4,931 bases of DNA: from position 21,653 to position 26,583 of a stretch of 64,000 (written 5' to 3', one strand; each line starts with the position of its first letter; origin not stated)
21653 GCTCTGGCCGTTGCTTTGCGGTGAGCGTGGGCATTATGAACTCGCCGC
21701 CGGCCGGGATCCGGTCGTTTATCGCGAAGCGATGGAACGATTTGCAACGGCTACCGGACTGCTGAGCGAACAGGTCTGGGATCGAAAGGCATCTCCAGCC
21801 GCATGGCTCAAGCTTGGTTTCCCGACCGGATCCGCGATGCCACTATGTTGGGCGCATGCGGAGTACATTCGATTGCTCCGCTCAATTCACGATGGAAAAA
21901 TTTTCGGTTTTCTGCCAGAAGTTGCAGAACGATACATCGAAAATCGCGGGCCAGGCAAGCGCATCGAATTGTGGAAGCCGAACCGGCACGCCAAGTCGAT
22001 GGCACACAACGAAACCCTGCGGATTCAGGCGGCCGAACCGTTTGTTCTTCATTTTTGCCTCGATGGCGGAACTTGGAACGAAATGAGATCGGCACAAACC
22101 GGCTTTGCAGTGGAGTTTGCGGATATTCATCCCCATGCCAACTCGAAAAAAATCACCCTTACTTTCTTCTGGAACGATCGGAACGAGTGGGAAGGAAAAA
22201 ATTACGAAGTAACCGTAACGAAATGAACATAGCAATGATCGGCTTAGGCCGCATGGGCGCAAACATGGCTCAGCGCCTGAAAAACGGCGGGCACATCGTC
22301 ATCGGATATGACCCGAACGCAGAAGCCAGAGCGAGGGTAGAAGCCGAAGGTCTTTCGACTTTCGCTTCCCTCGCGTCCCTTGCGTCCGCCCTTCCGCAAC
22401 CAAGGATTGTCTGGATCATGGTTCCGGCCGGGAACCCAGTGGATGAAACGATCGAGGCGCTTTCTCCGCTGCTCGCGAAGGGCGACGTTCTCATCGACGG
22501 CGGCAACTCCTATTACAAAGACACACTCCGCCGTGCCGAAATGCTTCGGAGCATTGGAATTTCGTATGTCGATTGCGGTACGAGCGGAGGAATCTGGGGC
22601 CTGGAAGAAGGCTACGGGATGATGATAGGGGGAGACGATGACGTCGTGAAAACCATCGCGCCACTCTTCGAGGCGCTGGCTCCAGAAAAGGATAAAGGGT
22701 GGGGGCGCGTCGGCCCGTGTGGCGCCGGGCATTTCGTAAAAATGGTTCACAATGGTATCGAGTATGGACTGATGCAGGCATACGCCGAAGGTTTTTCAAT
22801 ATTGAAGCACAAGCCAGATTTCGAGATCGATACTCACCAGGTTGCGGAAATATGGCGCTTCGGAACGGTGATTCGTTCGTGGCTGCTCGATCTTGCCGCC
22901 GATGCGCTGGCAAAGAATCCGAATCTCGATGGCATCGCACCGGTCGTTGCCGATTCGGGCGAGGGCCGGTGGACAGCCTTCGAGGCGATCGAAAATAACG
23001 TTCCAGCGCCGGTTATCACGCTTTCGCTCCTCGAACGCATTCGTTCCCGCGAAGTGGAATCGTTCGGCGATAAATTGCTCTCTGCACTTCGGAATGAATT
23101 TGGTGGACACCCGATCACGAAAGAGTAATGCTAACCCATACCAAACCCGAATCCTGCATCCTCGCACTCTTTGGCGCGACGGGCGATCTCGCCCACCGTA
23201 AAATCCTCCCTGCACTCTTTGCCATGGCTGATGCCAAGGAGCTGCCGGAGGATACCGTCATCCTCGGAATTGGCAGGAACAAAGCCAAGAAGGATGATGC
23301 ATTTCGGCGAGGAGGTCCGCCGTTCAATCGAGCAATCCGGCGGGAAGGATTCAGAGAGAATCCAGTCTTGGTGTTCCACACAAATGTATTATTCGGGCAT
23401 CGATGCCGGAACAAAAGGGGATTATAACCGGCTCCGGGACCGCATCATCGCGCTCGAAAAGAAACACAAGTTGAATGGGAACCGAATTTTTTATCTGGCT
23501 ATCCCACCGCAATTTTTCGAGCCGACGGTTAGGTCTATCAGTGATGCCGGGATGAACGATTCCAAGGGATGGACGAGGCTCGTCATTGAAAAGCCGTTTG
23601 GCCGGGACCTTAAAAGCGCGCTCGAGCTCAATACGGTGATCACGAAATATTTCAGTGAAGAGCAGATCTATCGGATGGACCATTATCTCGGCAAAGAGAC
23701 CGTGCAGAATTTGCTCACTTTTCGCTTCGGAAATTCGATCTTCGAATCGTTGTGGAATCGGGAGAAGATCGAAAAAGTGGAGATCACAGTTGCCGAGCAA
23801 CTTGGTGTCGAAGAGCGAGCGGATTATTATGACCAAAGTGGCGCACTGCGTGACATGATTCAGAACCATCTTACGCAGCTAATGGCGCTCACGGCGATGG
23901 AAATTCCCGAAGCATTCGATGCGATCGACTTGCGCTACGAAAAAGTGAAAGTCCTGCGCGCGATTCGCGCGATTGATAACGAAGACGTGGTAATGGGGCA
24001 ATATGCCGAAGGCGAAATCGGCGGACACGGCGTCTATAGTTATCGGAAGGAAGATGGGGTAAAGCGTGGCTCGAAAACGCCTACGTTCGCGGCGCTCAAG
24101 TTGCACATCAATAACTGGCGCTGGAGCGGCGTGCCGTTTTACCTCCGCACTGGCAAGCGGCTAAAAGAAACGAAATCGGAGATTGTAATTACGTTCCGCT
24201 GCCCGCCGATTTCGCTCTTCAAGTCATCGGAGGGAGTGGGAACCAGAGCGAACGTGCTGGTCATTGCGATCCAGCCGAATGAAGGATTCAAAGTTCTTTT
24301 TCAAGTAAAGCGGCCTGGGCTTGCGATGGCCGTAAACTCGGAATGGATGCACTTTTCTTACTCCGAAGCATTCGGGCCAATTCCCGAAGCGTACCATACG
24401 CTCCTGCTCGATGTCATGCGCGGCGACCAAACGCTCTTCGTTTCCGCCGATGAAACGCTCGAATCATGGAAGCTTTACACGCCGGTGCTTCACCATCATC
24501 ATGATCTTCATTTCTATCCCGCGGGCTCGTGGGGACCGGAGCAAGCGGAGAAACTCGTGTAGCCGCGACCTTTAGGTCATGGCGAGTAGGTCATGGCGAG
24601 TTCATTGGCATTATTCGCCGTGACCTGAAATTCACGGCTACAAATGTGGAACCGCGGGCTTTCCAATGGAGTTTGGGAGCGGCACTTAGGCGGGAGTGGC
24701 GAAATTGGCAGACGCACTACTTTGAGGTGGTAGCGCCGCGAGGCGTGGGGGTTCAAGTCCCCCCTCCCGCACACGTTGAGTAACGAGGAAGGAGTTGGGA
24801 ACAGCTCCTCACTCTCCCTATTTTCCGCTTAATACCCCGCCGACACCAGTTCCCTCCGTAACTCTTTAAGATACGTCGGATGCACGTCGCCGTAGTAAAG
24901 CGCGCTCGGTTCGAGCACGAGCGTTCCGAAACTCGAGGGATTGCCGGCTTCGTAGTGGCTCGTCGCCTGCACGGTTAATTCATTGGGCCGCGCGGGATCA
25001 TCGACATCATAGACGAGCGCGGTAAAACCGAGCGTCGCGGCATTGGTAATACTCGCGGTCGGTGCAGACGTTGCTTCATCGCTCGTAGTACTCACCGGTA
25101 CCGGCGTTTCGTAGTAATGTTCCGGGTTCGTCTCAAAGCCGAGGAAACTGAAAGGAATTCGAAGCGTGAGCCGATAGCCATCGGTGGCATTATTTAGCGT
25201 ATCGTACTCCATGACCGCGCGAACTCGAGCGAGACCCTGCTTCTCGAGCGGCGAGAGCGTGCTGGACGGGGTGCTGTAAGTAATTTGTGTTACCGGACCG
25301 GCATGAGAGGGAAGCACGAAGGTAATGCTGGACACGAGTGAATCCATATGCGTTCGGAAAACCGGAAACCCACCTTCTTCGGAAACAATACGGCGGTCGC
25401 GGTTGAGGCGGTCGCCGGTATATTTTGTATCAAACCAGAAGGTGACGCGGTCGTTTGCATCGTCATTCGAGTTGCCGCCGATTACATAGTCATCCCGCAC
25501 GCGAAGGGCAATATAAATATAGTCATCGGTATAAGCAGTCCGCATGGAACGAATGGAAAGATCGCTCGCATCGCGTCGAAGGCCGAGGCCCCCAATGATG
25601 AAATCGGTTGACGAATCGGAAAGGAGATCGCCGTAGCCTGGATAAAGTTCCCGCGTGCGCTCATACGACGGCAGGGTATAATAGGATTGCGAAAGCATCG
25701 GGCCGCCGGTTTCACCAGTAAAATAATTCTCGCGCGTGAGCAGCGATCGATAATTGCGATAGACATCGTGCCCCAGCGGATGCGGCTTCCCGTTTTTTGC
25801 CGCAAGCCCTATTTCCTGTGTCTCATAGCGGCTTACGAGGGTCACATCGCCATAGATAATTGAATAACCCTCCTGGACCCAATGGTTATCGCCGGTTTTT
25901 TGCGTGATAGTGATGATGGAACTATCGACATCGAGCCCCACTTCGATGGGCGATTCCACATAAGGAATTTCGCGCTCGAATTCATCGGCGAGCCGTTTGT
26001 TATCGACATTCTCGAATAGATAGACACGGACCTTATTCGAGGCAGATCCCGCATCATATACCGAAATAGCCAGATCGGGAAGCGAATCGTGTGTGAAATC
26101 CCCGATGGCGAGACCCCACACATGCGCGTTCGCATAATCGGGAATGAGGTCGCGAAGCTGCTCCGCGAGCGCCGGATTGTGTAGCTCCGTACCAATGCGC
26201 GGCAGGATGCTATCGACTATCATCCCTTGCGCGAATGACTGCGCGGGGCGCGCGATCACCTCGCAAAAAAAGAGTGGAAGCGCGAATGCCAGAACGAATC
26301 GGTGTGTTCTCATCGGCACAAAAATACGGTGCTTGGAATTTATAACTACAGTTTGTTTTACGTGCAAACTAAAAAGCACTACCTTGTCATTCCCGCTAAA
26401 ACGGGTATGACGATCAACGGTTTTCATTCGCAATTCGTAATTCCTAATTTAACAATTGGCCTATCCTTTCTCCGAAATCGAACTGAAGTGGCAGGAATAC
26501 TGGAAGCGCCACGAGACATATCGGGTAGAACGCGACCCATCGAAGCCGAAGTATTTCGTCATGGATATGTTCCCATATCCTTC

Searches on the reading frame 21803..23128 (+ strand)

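Call 57: search_protein_families(library=pfam, proteins=[window:21803-23128:+], max_evalue=0.001)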
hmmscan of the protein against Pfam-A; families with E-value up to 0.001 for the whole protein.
window:21803-23128:+ (441 aa): 6 families
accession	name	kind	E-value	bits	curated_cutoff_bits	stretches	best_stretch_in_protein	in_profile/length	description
PF03446.21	NAD_binding_2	-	1.7e-38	132.6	21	1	142-294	1-154/161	NAD binding domain of 6-phosphogluconate dehydrogenase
PF00393.24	6PGD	-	9.2e-22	78.2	27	1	309-417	1-115/290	6-phosphogluconate dehydrogenase, C-terminal domain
PF02826.25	2-Hacid_dh_C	-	1.5e-06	28.2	25.1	1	135-215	31-107/178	D-isomer specific 2-hydroxyacid dehydrogenase, NAD binding domain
PF01408.29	GFO_IDH_MocA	-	8.2e-05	23.7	24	1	141-220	1-83/120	Oxidoreductase family, NAD-binding Rossmann fold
PF03807.23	F420_oxidored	-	0.0001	23.3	21.6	1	143-232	2-90/94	NADP oxidoreductase coenzyme F420-dependent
PF07991.19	KARI_N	-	0.00077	19.5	20.6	0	140-230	4-91/165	Acetohydroxy acid isomeroreductase, NADPH-binding domain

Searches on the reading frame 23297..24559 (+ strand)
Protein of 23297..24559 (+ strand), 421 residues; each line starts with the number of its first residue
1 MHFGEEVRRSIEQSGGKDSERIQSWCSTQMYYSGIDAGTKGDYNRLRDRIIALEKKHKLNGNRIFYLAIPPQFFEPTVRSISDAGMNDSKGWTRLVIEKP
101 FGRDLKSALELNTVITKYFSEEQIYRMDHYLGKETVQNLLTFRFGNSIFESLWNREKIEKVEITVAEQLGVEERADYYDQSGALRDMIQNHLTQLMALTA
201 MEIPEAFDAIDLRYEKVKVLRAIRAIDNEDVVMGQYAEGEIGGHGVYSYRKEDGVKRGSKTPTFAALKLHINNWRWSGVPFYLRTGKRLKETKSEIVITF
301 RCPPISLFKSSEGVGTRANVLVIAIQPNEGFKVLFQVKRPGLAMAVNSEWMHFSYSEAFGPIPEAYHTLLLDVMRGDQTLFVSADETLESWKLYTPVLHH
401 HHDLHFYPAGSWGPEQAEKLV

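Call 22: find_homologous_proteins(query=window:23297-24559:+, max_evalue=1e-50)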
Query seq(421 aa) (421 aa): 7999 proteins with E <= 1e-50 among 8000 candidates; the best 120 are listed.
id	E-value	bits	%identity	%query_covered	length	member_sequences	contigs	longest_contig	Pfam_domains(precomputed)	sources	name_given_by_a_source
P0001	4.0e-287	970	100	100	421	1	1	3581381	PF02781.22,PF00479.29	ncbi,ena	-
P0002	5.0e-206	703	71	99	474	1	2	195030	PF02781.22,PF00479.29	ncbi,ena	-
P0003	1.9e-205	701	72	99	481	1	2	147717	PF02781.22,PF00479.29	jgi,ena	-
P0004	2.5e-205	700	70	99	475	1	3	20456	PF02781.22,PF00479.29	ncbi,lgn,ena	-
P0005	1.6e-204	698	71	99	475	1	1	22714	PF02781.22,PF00479.29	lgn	-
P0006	1.8e-203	694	71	99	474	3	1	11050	PF02781.22,PF00479.29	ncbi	-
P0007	5.9e-202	689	69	100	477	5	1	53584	PF02781.22,PF00479.29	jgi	jgi:glucose-6-phosphate 1-dehydrogenase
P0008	2.2e-200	684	69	99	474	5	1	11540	PF02781.22,PF00479.29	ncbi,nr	ncbi:MAG TPA: glucose-6-phosphate dehydrogenase [Candidatus Kapabacteria bacterium]|nr:glucose-6-pho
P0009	3.4e-200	683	69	98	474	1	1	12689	PF02781.22,PF00479.29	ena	-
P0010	1.6e-197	675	68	99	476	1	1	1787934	PF02781.22,PF00479.29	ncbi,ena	-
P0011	7.9e-197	672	68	100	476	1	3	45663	PF02781.22,PF00479.29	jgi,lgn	jgi:glucose-6-phosphate 1-dehydrogenase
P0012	1.1e-196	672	68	99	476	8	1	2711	PF02781.22,PF00479.29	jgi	jgi:glucose-6-phosphate 1-dehydrogenase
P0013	5.5e-196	670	68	98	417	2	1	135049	PF02781.22,PF00479.29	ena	-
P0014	1.7e-186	638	66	99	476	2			PF02781.22,PF00479.29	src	-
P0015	1.4e-183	629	65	99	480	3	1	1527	PF02781.22,PF00479.29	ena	-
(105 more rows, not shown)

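Call 23: find_encoding_contigs(protein=P0001, flank=1500, max_places=3)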
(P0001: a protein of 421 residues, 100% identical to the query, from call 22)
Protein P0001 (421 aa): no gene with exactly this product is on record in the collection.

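Call 24: find_encoding_contigs(protein=P0002, flank=2500, max_places=2)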
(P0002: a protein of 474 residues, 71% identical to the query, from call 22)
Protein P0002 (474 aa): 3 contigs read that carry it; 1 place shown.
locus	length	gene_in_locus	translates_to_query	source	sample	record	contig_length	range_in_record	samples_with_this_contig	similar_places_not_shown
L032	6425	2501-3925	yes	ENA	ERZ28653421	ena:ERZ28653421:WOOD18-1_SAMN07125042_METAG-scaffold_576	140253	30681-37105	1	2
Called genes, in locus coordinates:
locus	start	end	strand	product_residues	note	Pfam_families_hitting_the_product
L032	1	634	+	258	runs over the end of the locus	-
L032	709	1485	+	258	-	PF03988:DUF347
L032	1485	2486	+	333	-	PF02826:2-Hacid_dh_C (weak), PF03446:NAD_binding_2, PF03807:F420_oxidored (weak), PF00393:6PGD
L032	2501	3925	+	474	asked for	PF00479:G6PD_N, PF02781:G6PD_C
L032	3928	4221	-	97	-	PF05016:ParE_toxin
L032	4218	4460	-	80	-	PF09720:Unstab_antitox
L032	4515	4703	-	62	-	PF13860:FlgD_ig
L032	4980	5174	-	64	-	-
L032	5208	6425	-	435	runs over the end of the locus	PF15902:Sortilin-Vps10 (faint), PF13860:FlgD_ig (weak), PF18962:Por_Secre_tail (weak)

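Call 25: find_encoding_contigs(protein=P0003, flank=2500, max_places=2)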
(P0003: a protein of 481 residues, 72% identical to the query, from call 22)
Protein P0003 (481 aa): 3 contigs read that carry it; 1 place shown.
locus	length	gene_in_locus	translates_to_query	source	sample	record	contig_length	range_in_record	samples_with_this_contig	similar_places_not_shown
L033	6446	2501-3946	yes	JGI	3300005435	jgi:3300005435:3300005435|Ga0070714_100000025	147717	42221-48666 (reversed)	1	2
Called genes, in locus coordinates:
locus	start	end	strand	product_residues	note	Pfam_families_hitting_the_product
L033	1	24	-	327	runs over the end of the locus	PF00483:NTP_transferase, PF12804:NTP_transf_3 (weak)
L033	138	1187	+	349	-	-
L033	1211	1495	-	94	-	-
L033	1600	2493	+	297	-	PF03446:NAD_binding_2, PF00393:6PGD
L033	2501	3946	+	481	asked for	PF00479:G6PD_N, PF02781:G6PD_C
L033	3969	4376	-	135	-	PF01850:PIN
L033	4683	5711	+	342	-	PF01916:DS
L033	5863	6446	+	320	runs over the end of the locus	PF01073:3Beta_HSD (weak), PF01370:Epimerase, PF04321:RmlD_sub_bind, PF16363:GDP_Man_Dehyd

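Call 26: list_cluster_members(proteins=[P0001])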
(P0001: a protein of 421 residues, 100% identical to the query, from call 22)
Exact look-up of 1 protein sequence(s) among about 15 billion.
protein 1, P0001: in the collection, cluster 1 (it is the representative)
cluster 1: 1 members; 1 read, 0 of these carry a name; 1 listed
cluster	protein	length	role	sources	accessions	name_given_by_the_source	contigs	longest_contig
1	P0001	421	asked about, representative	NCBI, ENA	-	-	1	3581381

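Call 66: search_protein_families(library=ncbifam, proteins=[P0001], max_evalue=0.00001)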
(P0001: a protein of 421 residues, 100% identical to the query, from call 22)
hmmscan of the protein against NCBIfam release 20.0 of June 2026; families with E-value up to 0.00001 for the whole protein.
P0001 (421 aa): 3 families
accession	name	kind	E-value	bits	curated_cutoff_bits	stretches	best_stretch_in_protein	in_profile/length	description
TIGR00871.1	zwf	equivalog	1.4e-155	518.7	400.6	1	3-421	51-476/486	glucose-6-phosphate dehydrogenase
NF009492.0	PRK12853.1-3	equivalog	7.9e-111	371.3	428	1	5-419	59-462/472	glucose-6-phosphate dehydrogenase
NF004331.0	PRK05722.2-1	equivalog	5.6e-58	197.2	622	1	58-301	96-325/425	glucose-6-phosphate dehydrogenase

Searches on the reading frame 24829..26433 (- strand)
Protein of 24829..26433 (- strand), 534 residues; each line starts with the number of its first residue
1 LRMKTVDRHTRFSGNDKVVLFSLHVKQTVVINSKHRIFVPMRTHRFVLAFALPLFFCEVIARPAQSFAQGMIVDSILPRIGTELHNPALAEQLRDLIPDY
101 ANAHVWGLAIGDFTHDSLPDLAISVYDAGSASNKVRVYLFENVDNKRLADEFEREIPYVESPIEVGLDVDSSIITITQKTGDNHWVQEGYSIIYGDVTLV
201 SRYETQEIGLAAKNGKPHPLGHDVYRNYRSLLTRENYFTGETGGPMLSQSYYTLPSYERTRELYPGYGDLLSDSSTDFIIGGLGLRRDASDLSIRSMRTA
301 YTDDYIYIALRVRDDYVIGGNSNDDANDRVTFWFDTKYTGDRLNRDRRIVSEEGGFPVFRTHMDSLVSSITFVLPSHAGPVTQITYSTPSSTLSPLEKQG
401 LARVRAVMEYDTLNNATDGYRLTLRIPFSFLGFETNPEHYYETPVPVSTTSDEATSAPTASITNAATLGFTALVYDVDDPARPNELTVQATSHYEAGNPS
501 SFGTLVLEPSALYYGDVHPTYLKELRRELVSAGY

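Call 57: search_protein_families(library=pfam, proteins=[window:24829-26433:-], max_evalue=0.001)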
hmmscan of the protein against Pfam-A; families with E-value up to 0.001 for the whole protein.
window:24829-26433:- (534 aa): 2 families
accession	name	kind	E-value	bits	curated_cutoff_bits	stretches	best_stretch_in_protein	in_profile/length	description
PF06452.16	CBM9_1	-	4e-06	27.3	23.4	0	418-508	120-183/185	Carbohydrate family 9 binding domain-like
PF01839.29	FG-GAP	-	0.00043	20.5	22.1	0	106-139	3-36/37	FG-GAP repeat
